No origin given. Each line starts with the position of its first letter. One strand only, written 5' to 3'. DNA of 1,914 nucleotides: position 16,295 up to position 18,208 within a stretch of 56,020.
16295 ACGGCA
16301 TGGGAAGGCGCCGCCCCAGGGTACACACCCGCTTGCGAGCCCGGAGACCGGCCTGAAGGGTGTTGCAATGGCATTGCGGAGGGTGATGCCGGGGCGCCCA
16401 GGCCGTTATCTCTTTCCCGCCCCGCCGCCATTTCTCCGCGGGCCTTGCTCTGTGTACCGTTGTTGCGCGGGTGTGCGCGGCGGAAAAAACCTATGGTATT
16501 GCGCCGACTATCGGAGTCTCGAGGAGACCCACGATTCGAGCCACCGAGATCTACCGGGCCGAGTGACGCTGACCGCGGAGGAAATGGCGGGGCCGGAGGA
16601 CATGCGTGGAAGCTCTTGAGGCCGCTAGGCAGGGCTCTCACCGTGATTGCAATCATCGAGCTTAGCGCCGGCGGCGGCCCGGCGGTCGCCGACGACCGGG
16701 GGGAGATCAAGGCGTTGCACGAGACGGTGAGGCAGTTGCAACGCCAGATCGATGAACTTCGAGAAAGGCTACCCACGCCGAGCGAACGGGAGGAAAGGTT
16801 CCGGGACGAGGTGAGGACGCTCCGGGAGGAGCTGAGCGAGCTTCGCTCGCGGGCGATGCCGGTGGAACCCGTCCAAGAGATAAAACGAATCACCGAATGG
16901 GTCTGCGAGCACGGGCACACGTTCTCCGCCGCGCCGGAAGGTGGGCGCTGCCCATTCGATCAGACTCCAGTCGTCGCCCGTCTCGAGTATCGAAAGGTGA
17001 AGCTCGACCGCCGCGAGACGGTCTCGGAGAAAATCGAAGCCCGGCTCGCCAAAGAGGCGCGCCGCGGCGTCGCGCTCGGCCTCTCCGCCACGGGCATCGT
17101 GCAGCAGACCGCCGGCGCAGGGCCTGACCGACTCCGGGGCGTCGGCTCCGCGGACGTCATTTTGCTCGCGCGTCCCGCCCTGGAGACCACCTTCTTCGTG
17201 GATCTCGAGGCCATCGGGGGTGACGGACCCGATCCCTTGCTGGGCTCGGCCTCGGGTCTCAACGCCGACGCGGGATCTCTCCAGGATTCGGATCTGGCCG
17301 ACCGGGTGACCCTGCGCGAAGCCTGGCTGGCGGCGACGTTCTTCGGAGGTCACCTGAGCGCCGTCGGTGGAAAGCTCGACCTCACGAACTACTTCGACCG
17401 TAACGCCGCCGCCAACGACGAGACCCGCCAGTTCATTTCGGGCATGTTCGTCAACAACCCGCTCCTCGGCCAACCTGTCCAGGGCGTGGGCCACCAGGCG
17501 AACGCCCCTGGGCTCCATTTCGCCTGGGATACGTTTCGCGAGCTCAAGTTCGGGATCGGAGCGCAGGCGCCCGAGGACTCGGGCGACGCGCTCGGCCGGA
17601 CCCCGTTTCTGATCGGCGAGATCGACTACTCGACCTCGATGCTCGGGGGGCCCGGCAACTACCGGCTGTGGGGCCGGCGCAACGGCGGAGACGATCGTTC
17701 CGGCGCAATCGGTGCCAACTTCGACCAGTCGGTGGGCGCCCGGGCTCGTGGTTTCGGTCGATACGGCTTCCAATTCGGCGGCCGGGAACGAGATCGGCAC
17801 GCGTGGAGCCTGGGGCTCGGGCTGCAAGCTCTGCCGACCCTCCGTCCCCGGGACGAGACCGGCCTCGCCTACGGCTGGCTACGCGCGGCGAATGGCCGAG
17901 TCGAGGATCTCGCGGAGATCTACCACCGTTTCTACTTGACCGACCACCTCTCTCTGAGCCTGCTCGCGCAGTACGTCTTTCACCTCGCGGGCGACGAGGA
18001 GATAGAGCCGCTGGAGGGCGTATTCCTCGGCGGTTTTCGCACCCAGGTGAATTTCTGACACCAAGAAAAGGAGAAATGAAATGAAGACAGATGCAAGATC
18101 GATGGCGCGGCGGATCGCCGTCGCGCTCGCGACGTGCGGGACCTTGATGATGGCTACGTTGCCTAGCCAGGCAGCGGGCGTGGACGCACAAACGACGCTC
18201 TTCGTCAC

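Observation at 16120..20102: B12-riboswitch-controlled porin / beta-propeller / PDZ-less S41 peptidase operon: candidate undescribed corrinoid-capture system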

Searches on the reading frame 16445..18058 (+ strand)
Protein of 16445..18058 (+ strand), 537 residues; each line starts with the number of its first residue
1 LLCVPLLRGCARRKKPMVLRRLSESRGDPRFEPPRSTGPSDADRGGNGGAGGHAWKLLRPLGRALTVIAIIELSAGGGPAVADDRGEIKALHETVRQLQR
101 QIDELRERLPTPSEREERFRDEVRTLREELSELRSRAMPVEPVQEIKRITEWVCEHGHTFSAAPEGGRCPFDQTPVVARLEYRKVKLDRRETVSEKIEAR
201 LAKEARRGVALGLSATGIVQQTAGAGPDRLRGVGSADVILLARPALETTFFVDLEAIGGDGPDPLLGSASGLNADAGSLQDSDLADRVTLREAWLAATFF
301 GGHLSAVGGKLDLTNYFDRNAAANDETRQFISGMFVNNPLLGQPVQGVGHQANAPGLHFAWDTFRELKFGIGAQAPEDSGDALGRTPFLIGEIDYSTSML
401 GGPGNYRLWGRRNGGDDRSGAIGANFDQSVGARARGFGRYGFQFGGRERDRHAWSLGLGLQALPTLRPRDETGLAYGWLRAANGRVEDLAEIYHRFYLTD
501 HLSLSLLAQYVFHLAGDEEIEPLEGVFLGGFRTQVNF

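Call 3: search_protein_families(library=pfam, proteins=[window:16445-18058:+], max_evalue=0.01)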
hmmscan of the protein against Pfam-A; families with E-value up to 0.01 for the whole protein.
window:16445-18058:+ (537 aa): 2 families
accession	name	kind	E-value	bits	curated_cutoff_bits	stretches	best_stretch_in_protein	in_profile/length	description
PF04966.18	OprB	-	1.5e-10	41.4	22.9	2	426-537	238-372/372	Carbohydrate-selective porin, OprB family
PF06005.17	ZapB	-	0.0068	17.3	31.5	0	88-136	13-61/71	Cell division protein ZapB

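Call 43: search_protein_families(library=ncbifam, proteins=[window:16493-18058:+], max_evalue=0.001)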
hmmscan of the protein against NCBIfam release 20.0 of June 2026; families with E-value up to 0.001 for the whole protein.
window:16493-18058:+ (521 aa): 0 families

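Call 70: find_homologous_proteins(query=window:16613-18058:+, max_evalue=1e-10)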
Query window:16613-18058:+ (481 aa): 240 proteins with E <= 1e-10 among 8000 candidates; the best 120 are listed.
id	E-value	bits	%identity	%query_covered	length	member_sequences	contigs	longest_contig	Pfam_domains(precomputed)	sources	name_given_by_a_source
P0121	0.0e+0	1011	94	99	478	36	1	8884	PF04966.19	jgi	jgi:hypothetical protein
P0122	1.3e-212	725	66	99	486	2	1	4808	PF04966.19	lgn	-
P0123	6.5e-204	696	66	98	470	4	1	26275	PF04966.19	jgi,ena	jgi:hypothetical protein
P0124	7.0e-201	686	67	94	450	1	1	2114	PF04966.19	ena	-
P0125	3.9e-200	684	65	96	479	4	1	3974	PF04966.19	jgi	jgi:hypothetical protein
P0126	9.1e-199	679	65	96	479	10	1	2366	PF04966.19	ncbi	-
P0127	4.9e-191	654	68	88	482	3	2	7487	-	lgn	-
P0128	8.5e-187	640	59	99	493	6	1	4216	PF04966.19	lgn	-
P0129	9.8e-170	584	57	99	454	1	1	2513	PF04966.19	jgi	jgi:outer membrane murein-binding lipoprotein Lpp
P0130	8.0e-103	363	42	94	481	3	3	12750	PF04966.19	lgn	-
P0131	5.8e-102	360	43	94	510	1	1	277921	PF04966.19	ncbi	-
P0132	4.2e-101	357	42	99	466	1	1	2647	PF04966.19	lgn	-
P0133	1.9e-100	355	44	90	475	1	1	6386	PF04966.19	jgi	jgi:hypothetical protein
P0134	1.0e-99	353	42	95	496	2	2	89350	PF04966.19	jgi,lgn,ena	-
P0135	4.7e-98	347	41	98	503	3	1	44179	PF04966.19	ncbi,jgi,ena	-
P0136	6.3e-98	347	43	94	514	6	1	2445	PF04966.19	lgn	-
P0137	1.9e-97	345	43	90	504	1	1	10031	PF04966.19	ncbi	ncbi:MAG: carbohydrate porin [Candidatus Brocadiales bacterium]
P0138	9.3e-97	343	44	89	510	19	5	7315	PF04966.19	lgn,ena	-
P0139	3.9e-96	341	39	98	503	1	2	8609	PF04966.19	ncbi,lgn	ncbi:MAG: carbohydrate porin [Candidatus Brocadiales bacterium]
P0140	5.0e-96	341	40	94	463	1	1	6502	PF04966.19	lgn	-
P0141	1.7e-94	336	43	89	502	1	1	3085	PF04966.19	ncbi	-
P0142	7.8e-94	333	42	90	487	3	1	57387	PF04966.19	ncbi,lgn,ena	-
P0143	3.5e-93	331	41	94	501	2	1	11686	PF04966.19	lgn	-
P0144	4.4e-93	331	42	86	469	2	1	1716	PF04966.19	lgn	-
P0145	9.6e-93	330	42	94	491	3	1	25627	PF04966.19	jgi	jgi:hypothetical protein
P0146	3.5e-92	328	42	94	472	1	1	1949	PF04966.19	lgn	-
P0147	3.8e-92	328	40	93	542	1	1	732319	PF04966.19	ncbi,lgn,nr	ncbi:MAG: carbohydrate porin [Candidatus Brocadiaceae bacterium]|nr:carbohydrate porin [Candidatus B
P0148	1.3e-89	319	39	94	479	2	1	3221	PF04966.19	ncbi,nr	ncbi:MAG: hypothetical protein HW406_2852, partial [Candidatus Brocadiaceae bacterium]|nr:hypothetic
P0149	1.9e-89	319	39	94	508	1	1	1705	PF04966.19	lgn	-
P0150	2.7e-89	318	41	86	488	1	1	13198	PF04966.19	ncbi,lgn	-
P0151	7.3e-89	317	41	88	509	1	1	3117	PF04966.19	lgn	-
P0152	7.9e-89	317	38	94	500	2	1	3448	PF04966.19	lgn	-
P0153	5.5e-88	314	39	94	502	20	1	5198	PF04966.19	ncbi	ncbi:MAG: carbohydrate porin [Planctomycetota bacterium]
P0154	6.1e-88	314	42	87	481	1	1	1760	PF04966.19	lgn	-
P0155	1.4e-87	313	37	98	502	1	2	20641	PF04966.19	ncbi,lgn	ncbi:MAG: carbohydrate porin [Candidatus Scalinduaceae bacterium]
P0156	2.0e-87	312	39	93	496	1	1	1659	PF04966.19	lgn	-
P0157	2.6e-87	312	40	90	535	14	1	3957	PF04966.19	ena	-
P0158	3.0e-87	312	37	99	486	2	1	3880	PF04966.19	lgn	-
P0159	3.3e-87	312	39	87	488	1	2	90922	PF04966.19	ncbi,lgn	-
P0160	3.4e-87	312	38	94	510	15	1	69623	PF04966.19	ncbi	ncbi:MAG: carbohydrate porin [Candidatus Scalindua sp.]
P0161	1.7e-86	309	38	94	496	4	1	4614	PF04966.19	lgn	-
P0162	2.3e-86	309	37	98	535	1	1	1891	PF04966.19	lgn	-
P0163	5.9e-86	307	38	94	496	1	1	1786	PF04966.19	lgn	-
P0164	3.1e-85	305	38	93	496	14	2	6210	PF04966.19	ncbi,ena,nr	ncbi:MAG TPA: carbohydrate porin [Candidatus Brocadiaceae bacterium]|nr:carbohydrate porin [Candidat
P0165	3.3e-85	305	37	92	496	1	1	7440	PF04966.19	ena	-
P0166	4.3e-85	305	41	86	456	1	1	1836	PF04966.19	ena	-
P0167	4.5e-85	305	38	94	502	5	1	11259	PF04966.19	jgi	-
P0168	4.8e-85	304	37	92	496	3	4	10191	PF04966.19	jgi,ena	-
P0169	5.2e-85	304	38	92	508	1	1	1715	PF04966.19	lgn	-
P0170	6.9e-85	304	38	93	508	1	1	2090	PF04966.19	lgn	-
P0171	1.7e-84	303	36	94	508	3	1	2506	PF04966.19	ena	-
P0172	4.4e-84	301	38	86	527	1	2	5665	PF04966.19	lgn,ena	-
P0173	5.6e-84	301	37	94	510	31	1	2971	PF04966.19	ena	-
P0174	8.7e-84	300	38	94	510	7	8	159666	PF04966.19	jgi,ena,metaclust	metaclust:\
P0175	1.7e-83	299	38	94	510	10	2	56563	PF04966.19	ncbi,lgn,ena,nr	ncbi:MAG: carbohydrate porin [Candidatus Scalindua sediminis]|nr:carbohydrate porin [Candidatus Scal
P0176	1.4e-82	296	38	93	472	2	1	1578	PF04966.19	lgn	-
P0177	1.9e-81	293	37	86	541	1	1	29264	PF04966.19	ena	-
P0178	2.9e-81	292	39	89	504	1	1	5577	PF04966.19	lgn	-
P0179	6.9e-81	291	40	89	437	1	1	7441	PF04966.19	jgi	jgi:hypothetical protein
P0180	1.5e-80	290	41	83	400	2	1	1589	PF04966.19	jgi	-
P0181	3.9e-80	288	40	88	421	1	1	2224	PF04966.19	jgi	jgi:hypothetical protein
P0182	7.4e-80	287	37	94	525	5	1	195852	PF04966.19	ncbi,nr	ncbi:MAG: carbohydrate porin [Candidatus Jettenia sp.]|nr:carbohydrate porin [Candidatus Jettenia sp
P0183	1.4e-79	286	38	89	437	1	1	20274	PF04966.19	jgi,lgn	jgi:hypothetical protein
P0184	1.6e-79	286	40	88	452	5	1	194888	PF04966.19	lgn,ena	-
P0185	2.7e-79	285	38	94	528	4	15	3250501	PF04966.19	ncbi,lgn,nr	ncbi:MAG: hypothetical protein DCC43_13470 [Candidatus Brocadia sp.]|nr:hypothetical protein [Candid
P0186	3.1e-79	285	39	88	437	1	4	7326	PF04966.19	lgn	-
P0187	3.1e-79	285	39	86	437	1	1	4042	PF04966.19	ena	-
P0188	1.7e-78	283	39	90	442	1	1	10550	PF04966.19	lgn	-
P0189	3.3e-78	282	39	87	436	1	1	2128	PF04966.19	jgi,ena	-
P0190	4.5e-78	281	37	100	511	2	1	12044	PF04966.19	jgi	jgi:Carbohydrate-selective porin, OprB family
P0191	2.4e-75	272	39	86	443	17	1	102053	PF04966.19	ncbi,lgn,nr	ncbi:carbohydrate porin [Candidatus Manganitrophus noduliformans]|nr:carbohydrate porin [Candidatus 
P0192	7.5e-75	271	39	89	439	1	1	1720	PF04966.19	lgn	-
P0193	1.9e-74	269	40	78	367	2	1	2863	PF04966.19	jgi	jgi:hypothetical protein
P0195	1.5e-73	267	41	74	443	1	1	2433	PF04966.19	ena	-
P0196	1.9e-72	263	39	87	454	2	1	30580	PF04966.19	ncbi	-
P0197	7.8e-72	261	40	87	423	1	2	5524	PF04966.19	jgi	jgi:hypothetical protein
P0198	4.3e-71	258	38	89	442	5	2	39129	PF04966.19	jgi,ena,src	-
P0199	8.7e-71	257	39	84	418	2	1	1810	PF04966.19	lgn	-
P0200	2.4e-70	256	36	94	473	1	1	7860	PF04966.19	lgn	-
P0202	2.6e-65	239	48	58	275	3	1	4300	PF04966.19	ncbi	ncbi:MAG: hypothetical protein ACK4WF_01665, partial [Candidatus Brocadiales bacterium]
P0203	1.1e-60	224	35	86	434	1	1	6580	PF04966.19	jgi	jgi:hypothetical protein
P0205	1.1e-57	214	36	87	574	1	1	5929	PF13715.13,PF13620.13,PF04966.19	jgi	jgi:hypothetical protein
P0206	2.1e-57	213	36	87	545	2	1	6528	PF13715.13,PF13620.13,PF04966.19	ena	-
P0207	6.3e-57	212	36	87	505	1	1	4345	PF13715.13,PF13620.13,PF04966.19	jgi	jgi:hypothetical protein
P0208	6.4e-57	212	35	87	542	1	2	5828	PF13715.13,PF14686.13,PF13620.13,PF04966.19,PF17210.10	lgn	-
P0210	1.6e-56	210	35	87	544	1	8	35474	PF13715.13,PF14686.13,PF13620.13,PF04966.19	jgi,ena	-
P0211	2.0e-56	210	35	86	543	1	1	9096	PF13620.13,PF04966.19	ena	-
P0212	2.0e-56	210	35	87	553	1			PF13715.13,PF14686.13,PF13620.13,PF04966.19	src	-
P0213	2.4e-56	210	35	91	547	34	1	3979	PF13715.13,PF13620.13,PF04966.19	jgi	-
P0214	3.3e-56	209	35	87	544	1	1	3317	PF13620.13,PF04966.19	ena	-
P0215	6.4e-56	208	35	87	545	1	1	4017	PF13715.13,PF13620.13,PF04966.19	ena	-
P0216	8.7e-56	208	35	87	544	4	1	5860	PF13715.13,PF13620.13,PF04966.19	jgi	jgi:hypothetical protein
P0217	1.1e-55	208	34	87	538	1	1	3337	PF13715.13,PF14686.13,PF13620.13,PF04966.19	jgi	jgi:hypothetical protein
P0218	1.8e-55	207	35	87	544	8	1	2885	PF13715.13,PF14686.13,PF13620.13,PF04966.19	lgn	-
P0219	2.5e-55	206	36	86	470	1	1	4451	PF04966.19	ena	-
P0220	3.2e-55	206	35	91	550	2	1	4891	PF13715.13,PF13620.13,PF04966.19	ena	-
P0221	4.3e-55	206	35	88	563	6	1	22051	PF13715.13,PF14686.13,PF13620.13,PF04966.19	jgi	-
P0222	9.8e-55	204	37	81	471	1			PF04966.19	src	-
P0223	1.2e-54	204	35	87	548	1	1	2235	PF13715.13,PF13620.13,PF04966.19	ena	-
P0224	1.2e-54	204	35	87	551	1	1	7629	PF13715.13,PF14686.13,PF13620.13,PF04966.19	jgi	jgi:hypothetical protein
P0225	1.3e-54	204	34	89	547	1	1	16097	PF13715.13,PF13620.13,PF04966.19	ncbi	-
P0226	1.6e-54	204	36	81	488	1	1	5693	PF04966.19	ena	-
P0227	2.3e-54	203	36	81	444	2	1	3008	PF04966.19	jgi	jgi:hypothetical protein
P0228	2.4e-54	203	35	87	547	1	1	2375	PF13715.13,PF13620.13,PF04966.19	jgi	jgi:hypothetical protein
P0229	2.9e-54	203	35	86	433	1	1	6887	PF04966.19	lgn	-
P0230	5.0e-54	202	35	80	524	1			PF13620.13,PF04966.19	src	-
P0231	5.9e-54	202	37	80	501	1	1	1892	PF04966.19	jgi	jgi:hypothetical protein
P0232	7.3e-54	202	33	88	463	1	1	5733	PF04966.19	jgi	jgi:hypothetical protein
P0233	8.2e-54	201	35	81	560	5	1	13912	PF13715.13,PF13620.13,PF04966.19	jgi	jgi:hypothetical protein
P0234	1.1e-53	201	35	87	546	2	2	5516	PF13715.13,PF13620.13,PF04966.19,PF09430.17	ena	-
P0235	1.2e-53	201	33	97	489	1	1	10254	PF04966.19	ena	-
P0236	1.8e-53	200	35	87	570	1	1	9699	PF13715.13,PF13620.13,PF04966.19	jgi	-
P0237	2.2e-53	200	33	93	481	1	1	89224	PF04966.19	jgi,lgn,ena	-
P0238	2.7e-53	200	35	87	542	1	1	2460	PF13715.13,PF13620.13,PF04966.19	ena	-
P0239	3.9e-53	199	35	87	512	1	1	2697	PF13715.13,PF13620.13,PF04966.19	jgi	jgi:hypothetical protein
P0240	4.4e-53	199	35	89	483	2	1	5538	PF04966.19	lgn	-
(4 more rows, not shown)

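Call 81: predict_structure(alignment_id=A2)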
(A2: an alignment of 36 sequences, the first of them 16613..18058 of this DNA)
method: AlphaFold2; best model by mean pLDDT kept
length: 481 residues; sequences in the alignment: 36
mean_pLDDT: 79.1   pTM: 0.64
mean pLDDT of the five models: 79.1, 78.3, 76.7, 76.0, 75.9
residues with pLDDT >= 90: 139; 70-90: 229; 50-70: 77; < 50: 36
segments of 3 or more residues with pLDDT < 50: 20-28, 80-86, 131-140, 290-293
pLDDT, mean of each block of 10 residues (from residue 1): 58 64 45 79 80 58 76 63 49 84 86 88 75 46 54 82 88 84 86 88 79 80 55 85 93 86 63 80 70 66 93 93 80 93 89 89 90 88 92 88 77 87 91 94 89 94 90 92 75
secondary structure, 60 per line:
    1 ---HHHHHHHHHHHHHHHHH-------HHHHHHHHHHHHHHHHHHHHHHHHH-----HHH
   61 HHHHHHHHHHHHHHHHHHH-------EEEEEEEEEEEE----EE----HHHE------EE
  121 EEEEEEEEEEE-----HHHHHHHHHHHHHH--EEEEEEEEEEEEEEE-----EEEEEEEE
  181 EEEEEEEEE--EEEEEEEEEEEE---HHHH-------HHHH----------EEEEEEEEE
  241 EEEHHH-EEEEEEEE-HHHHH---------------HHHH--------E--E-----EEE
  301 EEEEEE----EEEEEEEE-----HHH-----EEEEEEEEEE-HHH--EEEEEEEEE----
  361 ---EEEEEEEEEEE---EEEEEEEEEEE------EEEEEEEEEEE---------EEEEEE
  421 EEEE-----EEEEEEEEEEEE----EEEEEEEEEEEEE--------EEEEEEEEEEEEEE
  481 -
elements in order: H4-20 H28-52 H58-79 E87-98 E119-131 H137-150 E153-167 E173-189 E192-203 H207-210 H218-221 E232-243 E248-255 H257-261 H277-280 E298-306 E311-318 E332-341 E348-356 E364-374 E378-388 E395-405 E415-424 E430-441 E446-458 E467-480
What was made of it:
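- On OprB porin family (PF04966): The AF2 model has 16 barrel strands (call 81).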

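Call 84: fold_search(model_id=the predicted structure, library=pdb)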
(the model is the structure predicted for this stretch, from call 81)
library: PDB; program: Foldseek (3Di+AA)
matches with E <= 10: 1035; with E <= 0.001: 268
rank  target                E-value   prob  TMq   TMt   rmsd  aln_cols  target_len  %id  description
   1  4gey                  2.2e-16  1.00  0.56  0.64   4.6       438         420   15  High pH structure of Pseudomonas putida OprB (released 2012-10-24)
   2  2fgq                  1.4e-11  1.00  0.48  0.67   5.7       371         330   13  High resolution X-ray structure of Omp32 in complex with malate (released 2006-01-31)
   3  4gf4                  2.4e-11  1.00  0.46  0.71   8.1       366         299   14  Low pH structure of Pseudomonas putida OprB (released 2012-10-24)
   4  8wv0_A                2.4e-11  1.00  0.46  0.63   6.0       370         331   14  Outer membrane porin of Burkholderia pseudomallei (BpsOmp38) (released 2024-10-30)
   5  5mdq_A                3.1e-11  1.00  0.44  0.58   7.8       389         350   11  Crystal structure of outer membrane expressed Chitoporin VhChip from Vibrio harveyi (released 2017-12-20)
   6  8wv0_B                3.7e-11  1.00  0.46  0.64   5.9       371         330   13  Outer membrane porin of Burkholderia pseudomallei (BpsOmp38) (released 2024-10-30)
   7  5ldt_A                4.3e-11  1.00  0.42  0.49   9.4       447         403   12  Crystal Structures of MOMP from Campylobacter jejuni (released 2016-10-26)
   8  6ehb_A                4.8e-11  1.00  0.43  0.62   6.4       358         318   11  OmpU, an outer membrane protein, of Vibrio cholerae (released 2018-04-25)
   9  7eqm_A                5.0e-11  1.00  0.44  0.60   6.1       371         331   12  Apo Truncated VhChiP (Delta 1-19) (released 2022-08-10)
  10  6ehb_B                6.2e-11  1.00  0.44  0.63   6.0       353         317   12  OmpU, an outer membrane protein, of Vibrio cholerae (released 2018-04-25)
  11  6ehb_C                8.0e-11  1.00  0.42  0.60   6.4       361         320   12  OmpU, an outer membrane protein, of Vibrio cholerae (released 2018-04-25)
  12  1hxt                  1.0e-10  1.00  0.47  0.64   5.9       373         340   11  OMPF PORIN MUTANT NQAAA (released 2001-06-06)
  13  6ehc_A                1.2e-10  1.00  0.43  0.62   6.5       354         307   11  OmpUdeltaN (N-terminus deletion mutant of OmpU), outer membrane protein of Vibrio cholerae (released 2018-04-25)
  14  5onu_A                1.4e-10  1.00  0.43  0.61   6.9       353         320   10  Trimeric OmpU structure (released 2018-01-03)
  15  5mdo_A                1.7e-10  1.00  0.44  0.58   6.4       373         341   11  Crystal structure of in vitro folded Chitoporin VhChip from Vibrio harveyi (crystal form I) (released 2017-12-20)
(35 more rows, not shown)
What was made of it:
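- On OprB porin family (PF04966): The best PDB match is P. putida OprB, 4gey, at E 2.2e-16 (call 84).
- A 16-stranded OprB-type barrel is unlikely to pass a 1.3 kDa corrinoid (calls 81, 84; general porin knowledge).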
